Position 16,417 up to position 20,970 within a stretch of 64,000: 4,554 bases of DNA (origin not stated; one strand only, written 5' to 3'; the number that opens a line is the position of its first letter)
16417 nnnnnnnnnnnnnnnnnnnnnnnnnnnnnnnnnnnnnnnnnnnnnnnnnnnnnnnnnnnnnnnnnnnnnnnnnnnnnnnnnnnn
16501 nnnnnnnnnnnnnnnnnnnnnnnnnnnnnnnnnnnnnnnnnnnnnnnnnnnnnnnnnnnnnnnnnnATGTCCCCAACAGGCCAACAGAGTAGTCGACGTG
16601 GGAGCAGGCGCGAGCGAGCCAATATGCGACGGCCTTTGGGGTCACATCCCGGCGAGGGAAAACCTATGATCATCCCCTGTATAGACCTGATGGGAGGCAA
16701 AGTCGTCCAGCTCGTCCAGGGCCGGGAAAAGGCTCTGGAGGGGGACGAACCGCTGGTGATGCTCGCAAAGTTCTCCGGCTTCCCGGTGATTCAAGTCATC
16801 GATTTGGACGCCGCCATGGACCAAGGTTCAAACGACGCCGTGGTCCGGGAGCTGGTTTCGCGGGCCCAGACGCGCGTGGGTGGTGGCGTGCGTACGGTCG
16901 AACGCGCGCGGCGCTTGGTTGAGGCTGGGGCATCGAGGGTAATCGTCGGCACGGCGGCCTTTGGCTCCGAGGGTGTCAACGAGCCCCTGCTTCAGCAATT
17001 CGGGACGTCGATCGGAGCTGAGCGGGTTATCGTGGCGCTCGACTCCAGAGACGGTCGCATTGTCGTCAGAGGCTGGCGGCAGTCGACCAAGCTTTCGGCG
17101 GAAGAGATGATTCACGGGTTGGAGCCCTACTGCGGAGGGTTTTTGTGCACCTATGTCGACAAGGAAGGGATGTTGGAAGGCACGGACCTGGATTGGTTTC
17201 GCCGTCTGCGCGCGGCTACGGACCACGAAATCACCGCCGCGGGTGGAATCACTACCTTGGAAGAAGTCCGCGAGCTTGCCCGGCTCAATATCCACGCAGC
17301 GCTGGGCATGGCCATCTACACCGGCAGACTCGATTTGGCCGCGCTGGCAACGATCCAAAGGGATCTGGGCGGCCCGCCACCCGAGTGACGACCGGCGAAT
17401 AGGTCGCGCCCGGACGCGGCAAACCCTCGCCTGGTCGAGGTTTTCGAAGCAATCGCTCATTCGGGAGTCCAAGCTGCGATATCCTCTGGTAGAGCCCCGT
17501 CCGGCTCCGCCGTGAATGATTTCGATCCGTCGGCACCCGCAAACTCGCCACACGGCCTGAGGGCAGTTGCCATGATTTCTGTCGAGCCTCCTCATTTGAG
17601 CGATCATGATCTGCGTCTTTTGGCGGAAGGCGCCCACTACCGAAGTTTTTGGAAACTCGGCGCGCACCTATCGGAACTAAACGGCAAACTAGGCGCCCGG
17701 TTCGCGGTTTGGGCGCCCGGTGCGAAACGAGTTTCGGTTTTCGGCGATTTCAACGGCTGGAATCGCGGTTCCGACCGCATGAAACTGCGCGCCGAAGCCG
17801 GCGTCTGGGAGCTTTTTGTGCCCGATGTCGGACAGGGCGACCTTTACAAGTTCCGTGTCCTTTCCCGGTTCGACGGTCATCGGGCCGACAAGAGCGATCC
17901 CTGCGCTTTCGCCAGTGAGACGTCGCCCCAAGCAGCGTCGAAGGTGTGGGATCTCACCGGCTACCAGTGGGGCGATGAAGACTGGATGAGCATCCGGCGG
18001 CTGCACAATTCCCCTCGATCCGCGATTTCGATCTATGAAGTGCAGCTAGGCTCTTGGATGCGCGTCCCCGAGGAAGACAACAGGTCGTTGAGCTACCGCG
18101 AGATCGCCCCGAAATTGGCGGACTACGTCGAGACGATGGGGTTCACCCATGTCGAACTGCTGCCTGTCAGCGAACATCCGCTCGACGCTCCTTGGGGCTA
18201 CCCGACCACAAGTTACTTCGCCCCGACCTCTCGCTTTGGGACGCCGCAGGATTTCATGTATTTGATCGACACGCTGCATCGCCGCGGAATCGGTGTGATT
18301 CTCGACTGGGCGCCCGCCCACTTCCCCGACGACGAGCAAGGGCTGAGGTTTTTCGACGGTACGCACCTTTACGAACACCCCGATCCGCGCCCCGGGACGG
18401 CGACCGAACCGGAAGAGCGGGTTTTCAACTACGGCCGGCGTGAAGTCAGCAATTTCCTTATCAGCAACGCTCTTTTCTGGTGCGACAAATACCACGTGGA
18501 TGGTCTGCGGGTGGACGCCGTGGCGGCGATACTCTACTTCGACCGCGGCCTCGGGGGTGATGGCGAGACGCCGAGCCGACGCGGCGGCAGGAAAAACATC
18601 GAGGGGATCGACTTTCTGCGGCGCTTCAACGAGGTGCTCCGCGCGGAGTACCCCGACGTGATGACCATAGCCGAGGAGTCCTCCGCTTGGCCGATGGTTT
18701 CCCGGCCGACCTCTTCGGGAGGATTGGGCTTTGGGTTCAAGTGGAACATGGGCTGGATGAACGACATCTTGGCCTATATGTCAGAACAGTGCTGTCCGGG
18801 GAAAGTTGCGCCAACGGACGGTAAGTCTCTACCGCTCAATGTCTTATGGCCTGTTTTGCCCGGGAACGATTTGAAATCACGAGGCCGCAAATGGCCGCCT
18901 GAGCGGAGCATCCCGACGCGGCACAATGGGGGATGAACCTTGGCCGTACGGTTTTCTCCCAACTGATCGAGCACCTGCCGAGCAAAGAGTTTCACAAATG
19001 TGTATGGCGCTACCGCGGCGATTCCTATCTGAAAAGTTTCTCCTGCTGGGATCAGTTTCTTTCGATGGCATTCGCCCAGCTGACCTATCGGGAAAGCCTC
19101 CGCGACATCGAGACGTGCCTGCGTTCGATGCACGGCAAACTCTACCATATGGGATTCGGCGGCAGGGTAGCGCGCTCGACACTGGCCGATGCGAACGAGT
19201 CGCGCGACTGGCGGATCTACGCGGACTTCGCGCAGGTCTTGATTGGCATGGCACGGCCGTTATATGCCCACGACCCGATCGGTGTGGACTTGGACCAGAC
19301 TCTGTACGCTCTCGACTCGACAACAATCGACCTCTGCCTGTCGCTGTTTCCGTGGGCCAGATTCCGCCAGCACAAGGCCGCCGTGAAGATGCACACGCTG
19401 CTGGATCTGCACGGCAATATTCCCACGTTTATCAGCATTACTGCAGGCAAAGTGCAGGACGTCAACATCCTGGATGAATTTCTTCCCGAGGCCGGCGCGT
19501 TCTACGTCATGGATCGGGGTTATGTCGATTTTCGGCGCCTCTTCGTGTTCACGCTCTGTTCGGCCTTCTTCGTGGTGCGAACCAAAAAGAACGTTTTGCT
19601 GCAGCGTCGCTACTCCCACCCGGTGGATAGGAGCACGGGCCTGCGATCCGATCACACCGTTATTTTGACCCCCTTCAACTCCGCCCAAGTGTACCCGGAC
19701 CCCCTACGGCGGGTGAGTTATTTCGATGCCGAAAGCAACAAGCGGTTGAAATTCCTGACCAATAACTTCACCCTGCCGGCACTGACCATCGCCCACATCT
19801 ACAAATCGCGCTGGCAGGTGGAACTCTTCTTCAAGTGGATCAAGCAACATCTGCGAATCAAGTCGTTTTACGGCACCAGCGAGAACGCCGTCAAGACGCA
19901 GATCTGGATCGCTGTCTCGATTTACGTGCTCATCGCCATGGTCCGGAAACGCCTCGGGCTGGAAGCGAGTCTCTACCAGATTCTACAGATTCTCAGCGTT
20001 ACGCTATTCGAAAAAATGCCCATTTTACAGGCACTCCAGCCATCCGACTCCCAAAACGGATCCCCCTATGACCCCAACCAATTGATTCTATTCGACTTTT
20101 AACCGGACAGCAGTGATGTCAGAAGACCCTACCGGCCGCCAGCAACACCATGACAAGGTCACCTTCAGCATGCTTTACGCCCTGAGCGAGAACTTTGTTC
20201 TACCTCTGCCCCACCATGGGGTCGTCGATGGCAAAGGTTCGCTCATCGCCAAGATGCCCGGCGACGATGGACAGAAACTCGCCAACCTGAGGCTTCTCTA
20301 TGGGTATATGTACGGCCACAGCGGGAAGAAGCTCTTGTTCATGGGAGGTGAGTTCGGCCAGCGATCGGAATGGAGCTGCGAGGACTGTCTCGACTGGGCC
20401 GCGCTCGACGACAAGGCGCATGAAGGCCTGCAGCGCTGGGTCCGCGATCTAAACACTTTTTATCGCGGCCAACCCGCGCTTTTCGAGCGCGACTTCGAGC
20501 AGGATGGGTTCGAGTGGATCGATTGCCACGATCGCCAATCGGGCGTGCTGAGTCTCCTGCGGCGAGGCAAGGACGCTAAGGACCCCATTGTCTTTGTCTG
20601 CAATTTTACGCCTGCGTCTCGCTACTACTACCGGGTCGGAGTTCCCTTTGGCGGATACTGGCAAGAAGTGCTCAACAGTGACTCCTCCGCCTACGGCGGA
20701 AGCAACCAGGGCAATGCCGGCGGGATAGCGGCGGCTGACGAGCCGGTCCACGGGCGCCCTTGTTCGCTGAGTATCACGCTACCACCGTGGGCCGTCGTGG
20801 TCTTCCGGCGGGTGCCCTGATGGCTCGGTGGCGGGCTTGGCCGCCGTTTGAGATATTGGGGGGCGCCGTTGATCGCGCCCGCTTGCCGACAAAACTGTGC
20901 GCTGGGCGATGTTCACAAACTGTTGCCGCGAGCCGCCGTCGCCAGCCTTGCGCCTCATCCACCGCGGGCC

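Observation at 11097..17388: Nudix hydrolase inside a his operon that lacks hisE: candidate non-orthologous PR-ATP pyrophosphohydrolase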

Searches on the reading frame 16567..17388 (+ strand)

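Call 3: search_protein_families(library=pfam, proteins=[window:16567-17388:+])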
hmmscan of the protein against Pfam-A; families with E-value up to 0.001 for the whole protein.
window:16567-17388:+ (273 aa): 2 families
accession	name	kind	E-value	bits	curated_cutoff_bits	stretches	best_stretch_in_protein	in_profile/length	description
PF00977.27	His_biosynth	-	5.9e-50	170.3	23.6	1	34-255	1-227/228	Histidine biosynthesis protein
PF01884.23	PcrB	-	0.00086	19.3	23.9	0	83-132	164-212/226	PcrB family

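Call 4: search_protein_families(library=ncbifam, proteins=[window:16567-17388:+])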
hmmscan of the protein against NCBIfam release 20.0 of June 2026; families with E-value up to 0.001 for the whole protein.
window:16567-17388:+ (273 aa): 16 families
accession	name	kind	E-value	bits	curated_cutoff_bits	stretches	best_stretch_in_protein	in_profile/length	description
TIGR00007.1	TIGR00007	equivalog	7e-53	179.6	228.95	1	35-258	1-229/231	1-(5-phosphoribosyl)-5-[(5-phosphoribosylamino)methylideneamino]imidazole-4-carboxamide isomerase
NF010112.0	PRK13585.1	equivalog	1.3e-46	159.2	243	1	35-260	5-234/241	1-(5-phosphoribosyl)-5-[(5-phosphoribosylamino)methylideneamino]imidazole-4-carboxamide isomerase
NF003156.0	PRK04128.1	equivalog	2e-32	113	285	1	35-265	4-229/231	1-(5-phosphoribosyl)-5-((5-phosphoribosylamino)methylideneamino)imidazole-4-carboxamide isomerase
NF010113.0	PRK13586.1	equivalog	4.6e-31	108.3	238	1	35-255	4-226/232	1-(5-phosphoribosyl)-5-((5-phosphoribosylamino)methylideneamino)imidazole-4-carboxamide isomerase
TIGR01919.1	hisA-trpF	equivalog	1.5e-28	100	306.45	1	34-257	4-235/243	bifunctional 1-(5-phosphoribosyl)-5-((5-phosphoribosylamino)methylideneamino)imidazole-4-carboxamide isomerase/phosphoribosylanthranilate is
NF010712.0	PRK14114.1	equivalog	1.7e-21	76.9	327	1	34-241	2-210/241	1-(5-phosphoribosyl)-5-((5-phosphoribosylamino)methylideneamino)imidazole-4-carboxamide isomerase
NF010114.0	PRK13587.1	equivalog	2.4e-21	76.5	305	1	36-246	5-219/234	1-(5-phosphoribosyl)-5-((5-phosphoribosylamino)methylideneamino)imidazole-4-carboxamide isomerase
TIGR03572.1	WbuZ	equivalog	1.3e-19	70.5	299.7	1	34-245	5-223/232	glycosyl amidation-associated protein WbuZ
TIGR02129.1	hisA_euk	equivalog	1.2e-18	67.7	229.3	1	36-240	4-224/255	phosphoribosylformimino-5-aminoimidazole carboxamide ribotide isomerase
NF038364.1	AglZ_HisF2_fam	equivalog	1.5e-18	67.1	310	1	33-253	3-232/248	AglZ/HisF2 family acetamidino modification protein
TIGR00735.1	hisF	equivalog_domain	1.2e-15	57.5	294.55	1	35-251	6-232/254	imidazole glycerol phosphate synthase subunit HisF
TIGR00734.1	hisAF_rel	hypoth_equivalog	4e-11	43.2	179.85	1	68-254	46-220/221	HisA/HisF family protein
TIGR01768.1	GGGP-family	subfamily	1.3e-08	34.6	113.25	1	91-133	171-213/224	geranylgeranylglyceryl phosphate synthase family protein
NF003198.0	PRK04169.1-2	subfamily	1.1e-06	27.9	247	1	92-134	191-232/249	geranylgeranylglyceryl/heptaprenylglyceryl phosphate synthase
NF002231.0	PRK01130.1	subfamily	2.1e-05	23.6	189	0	91-131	171-213/230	putative N-acetylmannosamine-6-phosphate 2-epimerase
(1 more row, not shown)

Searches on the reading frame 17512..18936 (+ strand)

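Call 64: search_protein_families(library=pfam, proteins=[window:17512-18936:+], max_evalue=0.00001)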
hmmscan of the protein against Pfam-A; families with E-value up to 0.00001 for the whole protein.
window:17512-18936:+ (474 aa): 2 families
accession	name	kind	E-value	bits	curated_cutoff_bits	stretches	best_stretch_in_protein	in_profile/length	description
PF02922.24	CBM_48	-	4.8e-20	72.1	22.4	1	48-132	1-83/83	Carbohydrate-binding module 48 (Isoamylase N-terminal domain)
PF00128.31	Alpha-amylase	-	1.5e-16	61.1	22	1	201-274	24-95/446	Alpha amylase, catalytic domain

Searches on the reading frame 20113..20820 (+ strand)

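Call 62: search_protein_families(library=pfam, proteins=[window:20113-20820:+], max_evalue=0.001)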
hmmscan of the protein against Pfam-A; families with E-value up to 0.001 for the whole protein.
window:20113-20820:+ (235 aa): 1 family
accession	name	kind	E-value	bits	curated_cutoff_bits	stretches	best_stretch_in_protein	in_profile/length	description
PF02806.24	Alpha-amylase_C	-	6.1e-26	91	21.2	1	135-233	1-94/95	Alpha amylase, C-terminal all-beta domain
